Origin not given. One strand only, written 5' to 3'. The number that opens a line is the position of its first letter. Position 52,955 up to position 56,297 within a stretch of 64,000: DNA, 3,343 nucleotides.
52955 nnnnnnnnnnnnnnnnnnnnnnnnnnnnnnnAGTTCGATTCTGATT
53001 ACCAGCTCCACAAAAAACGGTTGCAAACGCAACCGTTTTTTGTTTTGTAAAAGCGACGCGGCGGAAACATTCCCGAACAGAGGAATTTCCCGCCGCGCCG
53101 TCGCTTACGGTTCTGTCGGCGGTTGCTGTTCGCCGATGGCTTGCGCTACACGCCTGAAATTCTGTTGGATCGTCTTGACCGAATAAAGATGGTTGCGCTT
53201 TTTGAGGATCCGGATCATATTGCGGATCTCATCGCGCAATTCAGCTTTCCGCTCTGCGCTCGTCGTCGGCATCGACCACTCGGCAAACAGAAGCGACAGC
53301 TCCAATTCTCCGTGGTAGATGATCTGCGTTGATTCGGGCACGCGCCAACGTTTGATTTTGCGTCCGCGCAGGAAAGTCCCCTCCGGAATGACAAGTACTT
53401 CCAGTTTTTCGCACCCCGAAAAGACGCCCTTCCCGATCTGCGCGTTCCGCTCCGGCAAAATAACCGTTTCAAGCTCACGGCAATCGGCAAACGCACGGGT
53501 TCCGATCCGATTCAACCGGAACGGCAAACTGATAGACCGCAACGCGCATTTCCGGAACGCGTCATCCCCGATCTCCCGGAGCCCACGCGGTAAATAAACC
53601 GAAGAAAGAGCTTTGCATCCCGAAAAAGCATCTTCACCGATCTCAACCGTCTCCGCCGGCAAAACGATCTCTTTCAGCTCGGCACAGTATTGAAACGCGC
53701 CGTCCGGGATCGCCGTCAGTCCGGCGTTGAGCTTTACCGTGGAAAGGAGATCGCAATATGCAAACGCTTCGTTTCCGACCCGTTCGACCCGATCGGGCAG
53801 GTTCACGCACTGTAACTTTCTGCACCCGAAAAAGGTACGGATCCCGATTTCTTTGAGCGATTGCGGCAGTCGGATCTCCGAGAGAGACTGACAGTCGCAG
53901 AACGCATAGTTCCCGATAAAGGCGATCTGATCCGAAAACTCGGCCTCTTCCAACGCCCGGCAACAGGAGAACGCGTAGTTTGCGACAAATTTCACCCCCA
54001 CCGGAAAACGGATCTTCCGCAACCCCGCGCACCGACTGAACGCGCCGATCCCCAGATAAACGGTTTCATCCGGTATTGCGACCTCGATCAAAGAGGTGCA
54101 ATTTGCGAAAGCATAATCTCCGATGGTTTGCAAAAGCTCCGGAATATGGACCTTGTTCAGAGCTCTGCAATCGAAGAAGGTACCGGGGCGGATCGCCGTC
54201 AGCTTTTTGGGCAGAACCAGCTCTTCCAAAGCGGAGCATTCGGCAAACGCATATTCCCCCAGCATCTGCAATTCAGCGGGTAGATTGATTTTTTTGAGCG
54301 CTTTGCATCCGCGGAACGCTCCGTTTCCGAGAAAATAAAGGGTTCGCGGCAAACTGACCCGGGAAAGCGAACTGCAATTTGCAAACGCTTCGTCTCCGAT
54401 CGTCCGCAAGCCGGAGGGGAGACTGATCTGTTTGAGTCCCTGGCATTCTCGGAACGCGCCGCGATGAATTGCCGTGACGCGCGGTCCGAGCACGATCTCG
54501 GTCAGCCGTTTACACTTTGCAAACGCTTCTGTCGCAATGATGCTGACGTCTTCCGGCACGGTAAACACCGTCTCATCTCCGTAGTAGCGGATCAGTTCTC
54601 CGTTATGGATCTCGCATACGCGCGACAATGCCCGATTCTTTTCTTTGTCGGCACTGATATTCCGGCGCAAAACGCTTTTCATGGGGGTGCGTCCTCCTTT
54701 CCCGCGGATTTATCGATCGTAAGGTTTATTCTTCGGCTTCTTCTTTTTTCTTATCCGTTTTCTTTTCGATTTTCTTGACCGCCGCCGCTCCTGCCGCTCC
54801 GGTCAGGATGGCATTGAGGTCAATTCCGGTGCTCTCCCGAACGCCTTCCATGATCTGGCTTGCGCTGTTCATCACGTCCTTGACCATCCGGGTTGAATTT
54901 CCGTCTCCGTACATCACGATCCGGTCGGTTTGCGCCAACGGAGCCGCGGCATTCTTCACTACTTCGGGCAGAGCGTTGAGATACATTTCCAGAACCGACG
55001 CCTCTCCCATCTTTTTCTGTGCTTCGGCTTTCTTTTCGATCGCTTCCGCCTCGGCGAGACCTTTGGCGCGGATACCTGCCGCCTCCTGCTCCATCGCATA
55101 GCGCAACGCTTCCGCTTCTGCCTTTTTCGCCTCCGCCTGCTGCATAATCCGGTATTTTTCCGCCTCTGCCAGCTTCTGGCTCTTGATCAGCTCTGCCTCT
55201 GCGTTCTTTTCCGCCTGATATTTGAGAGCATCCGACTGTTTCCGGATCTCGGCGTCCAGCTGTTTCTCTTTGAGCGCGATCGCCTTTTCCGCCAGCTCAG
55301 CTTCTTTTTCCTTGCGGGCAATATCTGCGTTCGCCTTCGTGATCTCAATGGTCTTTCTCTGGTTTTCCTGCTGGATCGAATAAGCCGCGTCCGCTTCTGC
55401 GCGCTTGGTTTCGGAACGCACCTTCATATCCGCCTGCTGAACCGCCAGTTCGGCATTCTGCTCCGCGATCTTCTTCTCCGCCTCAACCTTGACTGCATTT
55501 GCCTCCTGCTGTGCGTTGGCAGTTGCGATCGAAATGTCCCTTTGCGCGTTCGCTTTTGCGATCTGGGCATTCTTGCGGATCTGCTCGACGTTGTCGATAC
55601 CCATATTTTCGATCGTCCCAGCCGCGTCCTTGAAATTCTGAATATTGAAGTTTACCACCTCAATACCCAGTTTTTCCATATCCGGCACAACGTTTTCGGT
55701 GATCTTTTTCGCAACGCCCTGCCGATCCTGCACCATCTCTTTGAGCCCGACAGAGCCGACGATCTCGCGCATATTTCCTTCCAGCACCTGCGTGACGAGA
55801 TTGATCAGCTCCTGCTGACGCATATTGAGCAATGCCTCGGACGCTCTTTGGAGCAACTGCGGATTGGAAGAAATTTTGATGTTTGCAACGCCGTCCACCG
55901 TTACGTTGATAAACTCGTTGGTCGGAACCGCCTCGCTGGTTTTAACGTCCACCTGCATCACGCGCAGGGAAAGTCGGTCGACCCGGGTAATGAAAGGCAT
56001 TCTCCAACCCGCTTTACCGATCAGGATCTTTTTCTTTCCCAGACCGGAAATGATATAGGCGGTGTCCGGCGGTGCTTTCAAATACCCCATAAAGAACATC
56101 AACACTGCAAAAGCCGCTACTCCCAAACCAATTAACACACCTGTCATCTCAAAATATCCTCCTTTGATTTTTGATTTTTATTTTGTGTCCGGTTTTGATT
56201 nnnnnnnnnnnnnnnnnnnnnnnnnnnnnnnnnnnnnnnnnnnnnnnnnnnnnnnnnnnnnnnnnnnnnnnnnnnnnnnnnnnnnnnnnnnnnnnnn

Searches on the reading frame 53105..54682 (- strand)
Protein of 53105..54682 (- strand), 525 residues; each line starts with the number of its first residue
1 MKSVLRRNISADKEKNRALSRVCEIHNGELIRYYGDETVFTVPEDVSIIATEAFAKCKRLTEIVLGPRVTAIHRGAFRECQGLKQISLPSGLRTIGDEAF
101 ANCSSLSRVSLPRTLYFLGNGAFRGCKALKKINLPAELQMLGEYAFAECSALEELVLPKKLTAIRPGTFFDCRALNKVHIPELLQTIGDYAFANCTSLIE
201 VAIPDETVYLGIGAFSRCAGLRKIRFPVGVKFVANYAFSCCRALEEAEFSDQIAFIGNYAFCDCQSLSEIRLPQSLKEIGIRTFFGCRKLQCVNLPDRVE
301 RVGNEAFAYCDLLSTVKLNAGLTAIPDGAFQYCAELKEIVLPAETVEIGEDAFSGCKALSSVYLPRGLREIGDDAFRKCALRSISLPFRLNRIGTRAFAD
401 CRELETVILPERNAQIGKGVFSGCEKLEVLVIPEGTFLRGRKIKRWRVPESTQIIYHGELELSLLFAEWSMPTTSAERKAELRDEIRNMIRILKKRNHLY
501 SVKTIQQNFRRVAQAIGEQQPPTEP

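Call 25: search_protein_families(library=pfam, proteins=[window:53105-54682:-], max_evalue=0.00001)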
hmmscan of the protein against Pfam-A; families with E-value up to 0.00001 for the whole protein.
window:53105-54682:- (525 aa): 2 families
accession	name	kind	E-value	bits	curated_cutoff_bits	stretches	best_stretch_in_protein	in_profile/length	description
PF13306.12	LRR_5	-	1e-121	400.8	27.7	4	233-356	3-123/127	BspA type Leucine rich repeat region (6 copies)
PF13855.12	LRR_8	-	3.6e-18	65.5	27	0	92-134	13-56/61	Leucine rich repeat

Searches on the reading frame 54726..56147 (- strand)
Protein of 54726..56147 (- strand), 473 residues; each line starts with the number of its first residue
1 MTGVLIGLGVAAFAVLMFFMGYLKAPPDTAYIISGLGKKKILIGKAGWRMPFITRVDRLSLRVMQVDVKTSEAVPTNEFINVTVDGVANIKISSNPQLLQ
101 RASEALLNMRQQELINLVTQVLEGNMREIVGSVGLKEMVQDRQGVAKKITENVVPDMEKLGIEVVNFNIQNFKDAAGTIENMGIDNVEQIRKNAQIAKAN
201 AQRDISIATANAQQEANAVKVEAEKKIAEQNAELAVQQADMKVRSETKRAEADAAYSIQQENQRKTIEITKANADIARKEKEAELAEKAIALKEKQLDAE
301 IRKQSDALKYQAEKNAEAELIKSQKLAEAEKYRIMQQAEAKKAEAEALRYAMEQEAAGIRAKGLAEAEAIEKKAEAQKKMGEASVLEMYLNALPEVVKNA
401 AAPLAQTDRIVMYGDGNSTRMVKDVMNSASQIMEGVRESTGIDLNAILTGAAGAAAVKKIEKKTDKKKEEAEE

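Call 25: search_protein_families(library=pfam, proteins=[window:54726-56147:-], max_evalue=0.00001)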
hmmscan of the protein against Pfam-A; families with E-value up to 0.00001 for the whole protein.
window:54726-56147:- (473 aa): 2 families
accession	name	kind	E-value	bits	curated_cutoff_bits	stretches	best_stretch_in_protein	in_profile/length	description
PF01145.31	Band_7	-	1.6e-25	90.6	23.6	1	24-202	2-175/176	SPFH domain / Band 7 family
PF15975.10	Flot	-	5.1e-06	27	27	1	344-462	1-120/124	Flotillin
